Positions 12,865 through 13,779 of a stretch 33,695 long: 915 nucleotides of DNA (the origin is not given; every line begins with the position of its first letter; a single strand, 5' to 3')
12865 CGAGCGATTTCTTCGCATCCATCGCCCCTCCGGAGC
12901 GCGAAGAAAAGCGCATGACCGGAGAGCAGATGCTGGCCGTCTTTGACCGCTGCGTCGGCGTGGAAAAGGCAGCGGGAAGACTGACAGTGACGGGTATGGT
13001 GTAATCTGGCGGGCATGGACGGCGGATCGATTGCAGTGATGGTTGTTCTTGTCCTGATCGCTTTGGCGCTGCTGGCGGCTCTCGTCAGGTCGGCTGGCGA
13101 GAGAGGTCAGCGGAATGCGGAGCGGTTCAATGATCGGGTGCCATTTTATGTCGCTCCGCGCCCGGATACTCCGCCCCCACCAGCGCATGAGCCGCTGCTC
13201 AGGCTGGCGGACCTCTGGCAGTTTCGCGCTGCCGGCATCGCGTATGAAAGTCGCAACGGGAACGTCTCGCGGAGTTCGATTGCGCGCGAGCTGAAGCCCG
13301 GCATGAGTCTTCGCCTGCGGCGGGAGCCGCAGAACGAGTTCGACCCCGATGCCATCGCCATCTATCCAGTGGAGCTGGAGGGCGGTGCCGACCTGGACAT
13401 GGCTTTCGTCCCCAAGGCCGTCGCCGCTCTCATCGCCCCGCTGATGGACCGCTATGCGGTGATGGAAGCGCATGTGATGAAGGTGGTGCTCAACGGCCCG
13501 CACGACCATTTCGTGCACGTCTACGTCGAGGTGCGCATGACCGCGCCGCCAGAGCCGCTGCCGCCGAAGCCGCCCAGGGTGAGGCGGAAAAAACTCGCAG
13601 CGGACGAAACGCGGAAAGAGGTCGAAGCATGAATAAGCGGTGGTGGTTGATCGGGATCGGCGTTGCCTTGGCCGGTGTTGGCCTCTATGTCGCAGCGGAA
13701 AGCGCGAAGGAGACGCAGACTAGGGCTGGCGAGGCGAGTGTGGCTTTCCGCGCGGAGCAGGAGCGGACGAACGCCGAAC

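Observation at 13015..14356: Membrane-anchored HIRAN protein plus periplasm-facing partner inserted between the tail chaperones and the tape measure gene, closed by its own terminator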

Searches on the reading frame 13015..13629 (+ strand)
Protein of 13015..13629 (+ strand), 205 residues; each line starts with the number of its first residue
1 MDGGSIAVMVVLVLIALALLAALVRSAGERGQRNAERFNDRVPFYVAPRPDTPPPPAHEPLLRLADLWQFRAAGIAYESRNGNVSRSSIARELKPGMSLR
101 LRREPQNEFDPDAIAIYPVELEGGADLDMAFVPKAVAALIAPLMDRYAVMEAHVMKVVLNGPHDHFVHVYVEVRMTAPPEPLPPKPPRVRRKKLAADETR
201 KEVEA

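Call 3: search_protein_families(library=pfam, proteins=[window:13015-13629:+], max_evalue=1)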
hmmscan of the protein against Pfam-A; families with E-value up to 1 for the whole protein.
window:13015-13629:+ (205 aa): 1 family
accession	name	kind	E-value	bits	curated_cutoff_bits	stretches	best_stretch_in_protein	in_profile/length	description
PF08797.16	HIRAN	-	5.8e-09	36.1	24.7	1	82-155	16-78/96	HIRAN domain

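Call 4: search_protein_families(library=phrogs, proteins=[window:13015-13629:+], max_evalue=0.1)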
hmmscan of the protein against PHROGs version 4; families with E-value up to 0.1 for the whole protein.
window:13015-13629:+ (205 aa): 4 families
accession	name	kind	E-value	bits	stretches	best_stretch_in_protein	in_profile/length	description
phrog_8026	-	unknown function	1.4e-05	25.8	1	70-117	130-173/246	-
phrog_18569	-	unknown function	1.5e-05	26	1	86-153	18-79/95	-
phrog_23559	-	unknown function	0.0004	21.7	1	74-117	9-47/110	-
phrog_27141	-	unknown function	0.01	16.8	1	73-117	11-54/139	-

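Call 8: search_protein_families(library=padloc, proteins=[window:13015-13629:+], max_evalue=1)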
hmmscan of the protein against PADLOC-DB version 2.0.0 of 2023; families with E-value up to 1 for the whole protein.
window:13015-13629:+ (205 aa): 5 families
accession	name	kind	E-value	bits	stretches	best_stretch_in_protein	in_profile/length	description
PDLC04347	PDC-M03B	-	2e-07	28.9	1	70-176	130-226/245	-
PDLC04349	PDC-M03B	-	1.8e-05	22.5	1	70-173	132-229/232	-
PDLC04352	PDC-M03B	-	3.2e-05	21.6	1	88-176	148-231/250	-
PDLC04348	PDC-M03B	-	0.0045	14.7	1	87-173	145-228/248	-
PDLC04351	PDC-M03B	-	0.0054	14.3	1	89-159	147-213/255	-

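Call 9: find_homologous_proteins(query=window:13015-13629:+)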
Query window:13015-13629:+ (205 aa): 1 proteins with E <= 0.001 among 2427 candidates.
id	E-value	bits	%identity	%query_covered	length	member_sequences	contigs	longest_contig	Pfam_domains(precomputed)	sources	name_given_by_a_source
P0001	2.6e-128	443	100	100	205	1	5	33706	PF08797.17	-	-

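Call 12: find_encoding_contigs(protein=P0001, flank=10000, max_places=10)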
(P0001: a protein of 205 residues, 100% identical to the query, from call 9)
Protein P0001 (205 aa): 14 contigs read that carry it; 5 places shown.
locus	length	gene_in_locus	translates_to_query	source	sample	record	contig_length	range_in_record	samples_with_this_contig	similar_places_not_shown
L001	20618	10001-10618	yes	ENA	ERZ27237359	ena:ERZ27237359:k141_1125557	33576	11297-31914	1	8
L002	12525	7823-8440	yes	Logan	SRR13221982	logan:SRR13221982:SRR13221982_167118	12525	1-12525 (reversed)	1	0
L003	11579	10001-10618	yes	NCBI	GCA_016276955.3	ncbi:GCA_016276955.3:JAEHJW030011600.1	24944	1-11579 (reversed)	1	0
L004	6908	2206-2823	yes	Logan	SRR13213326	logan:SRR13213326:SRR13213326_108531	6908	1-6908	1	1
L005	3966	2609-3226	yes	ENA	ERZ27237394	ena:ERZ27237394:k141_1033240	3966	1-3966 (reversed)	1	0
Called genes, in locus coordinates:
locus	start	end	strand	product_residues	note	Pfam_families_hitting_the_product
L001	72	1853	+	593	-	PF03354:TerL_ATPase, PF20441:TerL_nuclease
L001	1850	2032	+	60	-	-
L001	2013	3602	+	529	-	PF04860:Phage_portal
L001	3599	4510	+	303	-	PF00574:CLP_protease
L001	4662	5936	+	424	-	PF05065:Phage_capsid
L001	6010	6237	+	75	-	-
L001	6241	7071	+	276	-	-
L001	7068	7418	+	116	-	PF05521:Phage_HCP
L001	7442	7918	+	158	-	-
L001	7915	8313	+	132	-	PF11367:Tail_completion_gp17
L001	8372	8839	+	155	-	-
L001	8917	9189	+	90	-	-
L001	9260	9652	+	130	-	-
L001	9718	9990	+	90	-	-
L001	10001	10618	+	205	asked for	PF08797:HIRAN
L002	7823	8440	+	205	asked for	PF08797:HIRAN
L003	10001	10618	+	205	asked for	PF08797:HIRAN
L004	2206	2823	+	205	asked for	PF08797:HIRAN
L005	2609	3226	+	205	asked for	PF08797:HIRAN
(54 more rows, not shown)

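Call 23: find_related_loci(query=window:13015-13629:+, collection=viral_contigs, flank=6000)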
Query window:13015-13629:+ (205 aa) in viral_contigs; peptide patterns used: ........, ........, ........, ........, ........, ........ (x = any residue, [..] = any of these).
25 stretches matched a pattern, but none encodes a relative of the query by tblastn (E <= 1e-3).

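Call 24: search_dna_similar(query=window:13015-13629:+, collection=phages, mode=protein, max_evalue=0.01, max_rows=30)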
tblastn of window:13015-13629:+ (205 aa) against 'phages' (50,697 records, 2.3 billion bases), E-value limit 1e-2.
Records with a match: 2; places in all: 2; records where one place covers at least 80% of the query: 0.
Best place of each record, by identity: <60% 2.
By first word of the organism name: Bacillus 2.
By host as written in the record: Bacillus megaterium str. ATCC 43725 2.
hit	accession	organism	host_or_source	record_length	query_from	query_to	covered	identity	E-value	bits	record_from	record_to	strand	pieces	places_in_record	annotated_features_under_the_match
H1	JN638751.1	Bacillus phage G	Bacillus megaterium str. ATCC 43725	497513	70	160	44%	25.3%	3e-3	44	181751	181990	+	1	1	253: gp253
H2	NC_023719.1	Bacillus phage G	Bacillus megaterium str. ATCC 43725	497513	70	160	44%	25.3%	3e-3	44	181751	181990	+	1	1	253: gp253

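Call 61: search_solved_structures(query=window:13015-13629:+, max_evalue=1, show_alignments=3)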
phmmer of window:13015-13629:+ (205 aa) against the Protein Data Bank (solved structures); distinct sequences matched with E-value up to 1: 3.
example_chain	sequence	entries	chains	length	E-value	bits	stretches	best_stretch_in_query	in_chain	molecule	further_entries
6ner_A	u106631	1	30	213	2.1e-05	27.4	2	21-53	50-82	BMC-H tandem fusion protein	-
5djb_A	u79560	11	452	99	0.12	15.2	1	21-53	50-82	Microcompartments protein | Microcompartments protein HO-5815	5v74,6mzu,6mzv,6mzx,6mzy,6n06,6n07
1l3p_A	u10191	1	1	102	0.85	12.4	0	126-159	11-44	POLLEN ALLERGEN Phl p 5b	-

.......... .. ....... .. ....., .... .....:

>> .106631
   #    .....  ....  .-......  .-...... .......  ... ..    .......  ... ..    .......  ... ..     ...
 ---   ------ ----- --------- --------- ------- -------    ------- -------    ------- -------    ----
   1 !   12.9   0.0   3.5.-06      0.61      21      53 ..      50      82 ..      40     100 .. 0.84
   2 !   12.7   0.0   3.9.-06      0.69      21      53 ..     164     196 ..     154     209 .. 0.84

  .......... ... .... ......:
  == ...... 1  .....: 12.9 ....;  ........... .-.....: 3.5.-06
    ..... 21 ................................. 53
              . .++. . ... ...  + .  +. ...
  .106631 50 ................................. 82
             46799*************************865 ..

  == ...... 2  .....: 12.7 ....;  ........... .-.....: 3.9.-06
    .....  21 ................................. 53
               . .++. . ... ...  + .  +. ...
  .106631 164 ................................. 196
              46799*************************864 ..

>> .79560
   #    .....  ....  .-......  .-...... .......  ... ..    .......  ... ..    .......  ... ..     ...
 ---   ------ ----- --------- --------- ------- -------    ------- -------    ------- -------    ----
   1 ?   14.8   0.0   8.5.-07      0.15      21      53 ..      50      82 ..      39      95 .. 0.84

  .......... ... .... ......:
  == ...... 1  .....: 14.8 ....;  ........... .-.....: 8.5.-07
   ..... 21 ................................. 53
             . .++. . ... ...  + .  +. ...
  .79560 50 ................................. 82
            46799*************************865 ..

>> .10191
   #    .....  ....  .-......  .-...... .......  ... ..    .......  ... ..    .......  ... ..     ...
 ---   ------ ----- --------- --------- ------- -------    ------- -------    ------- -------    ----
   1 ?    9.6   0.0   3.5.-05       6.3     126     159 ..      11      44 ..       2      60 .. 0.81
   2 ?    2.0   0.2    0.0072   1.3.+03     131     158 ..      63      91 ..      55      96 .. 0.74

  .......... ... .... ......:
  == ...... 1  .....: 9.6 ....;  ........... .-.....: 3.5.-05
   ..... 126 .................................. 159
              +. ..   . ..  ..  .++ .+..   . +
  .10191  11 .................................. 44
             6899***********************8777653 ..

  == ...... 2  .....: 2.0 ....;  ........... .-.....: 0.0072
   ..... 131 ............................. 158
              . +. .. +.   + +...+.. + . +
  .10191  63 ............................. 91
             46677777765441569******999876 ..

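Call 75: predict_structure(protein=window:13015-13629:+)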
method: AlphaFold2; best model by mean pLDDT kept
length: 205 residues; sequences in the alignment: 1
mean_pLDDT: 52.4   pTM: 0.36
mean pLDDT of the five models: 52.4, 52.4, 52.0, 51.5, 43.6
residues with pLDDT >= 90: 14; 70-90: 10; 50-70: 88; < 50: 93
segments of 3 or more residues with pLDDT < 50: 37-97, 101-116, 160-164, 177-179
pLDDT, mean of each block of 10 residues (from residue 1): 87 94 69 48 31 38 32 27 32 47 43 49 58 62 53 54 51 52 65 56 50
secondary structure, 60 per line:
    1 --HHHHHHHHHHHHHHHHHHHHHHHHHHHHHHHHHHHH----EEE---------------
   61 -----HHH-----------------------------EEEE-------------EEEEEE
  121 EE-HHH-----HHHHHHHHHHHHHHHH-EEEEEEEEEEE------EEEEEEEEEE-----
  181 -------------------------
elements in order: H3-38 E43-45 E98-101 E115-122 H132-147 E149-159 E166-175

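Call 101: search_protein_families(library=ncbifam, proteins=[window:13015-13629:+], max_evalue=0.1)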
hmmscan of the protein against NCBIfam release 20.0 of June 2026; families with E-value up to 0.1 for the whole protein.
window:13015-13629:+ (205 aa): 0 families

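Call 104: fold_search(model_id=the predicted structure, library=pdb)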
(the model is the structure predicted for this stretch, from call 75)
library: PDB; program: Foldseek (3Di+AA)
matches with E <= 10: 321; with E <= 0.001: 0
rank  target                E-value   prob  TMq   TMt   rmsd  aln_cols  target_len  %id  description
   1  6y0g_SY               3.7e-01  0.54  0.25  0.37   4.7        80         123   10  Structure of human ribosome in classical-PRE state (released 2020-04-15)
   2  6u5j_A                3.7e-01  0.21  0.25  0.29   9.8       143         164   15  CryoEM Structure of Pyocin R2 - postcontracted - collar (released 2020-04-15)
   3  8c00_d                3.9e-01  0.57  0.27  0.38   4.6        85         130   12  Enp1TAP-S21_A population of yeast small ribosomal subunit precursors depleted of rpS21/eS21 (released 2022-12-28)
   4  9fhl_V                4.4e-01  0.75  0.30  0.52   4.0        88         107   12  High-resolution cryo-EM structure of Saccharolobus solfataricus 30S ribosomal subunit bound to mRNA and initiator tRNA (released 2025-01-15)
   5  2v94_A                5.0e-01  0.75  0.28  0.53   3.7        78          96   10  Crystal structure of P. abyssi RPS24 (released 2008-04-29)
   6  9g33_DY               5.3e-01  0.51  0.27  0.49   4.0        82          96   10  Stalled 90S - Utp23-Krr1-deltaC3 (released 2025-06-18)
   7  8auv_H                5.3e-01  0.44  0.26  0.37   4.8        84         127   14  Cryo-EM structure of the plant 40S subunit (released 2023-06-07)
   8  6y2l_SY               5.9e-01  0.33  0.25  0.36   4.7        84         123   10  Structure of human ribosome in POST state (released 2020-04-15)
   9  6t8g_C                5.9e-01  0.23  0.23  0.14  10.8       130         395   14  Stalled FtsK motor domain bound to dsDNA (released 2019-11-20)
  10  8jiw_BY               5.9e-01  0.21  0.22  0.32   6.5        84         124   15  Atomic structure of wheat ribosome reveals unique features of the plant ribosomes (released 2024-03-27)
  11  3j7a_1                6.3e-01  0.38  0.25  0.39   4.9        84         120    7  Cryo-EM structure of the Plasmodium falciparum 80S ribosome bound to the anti-protozoan drug emetine, small subunit (released 2014-07-16)
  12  9d94_Ia               7.0e-01  0.09  0.18  0.21   8.1        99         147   18  Mycobacteriophage Bxb1 portal and connector assembly - Composite map and model (released 2024-09-25)
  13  8hkx_S24E             7.5e-01  0.66  0.29  0.55   3.6        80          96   15  Cryo-EM Structures and Translocation Mechanism of Crenarchaeota Ribosome (released 2023-08-16)
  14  9n6v_LF               7.5e-01  0.38  0.26  0.46   4.6        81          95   11  SSU processome maturation and disassembly, State A (released 2025-11-05)
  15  7olc_SY               7.5e-01  0.35  0.25  0.35   4.9        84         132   11  Thermophilic eukaryotic 80S ribosome at idle POST state (released 2022-01-26)
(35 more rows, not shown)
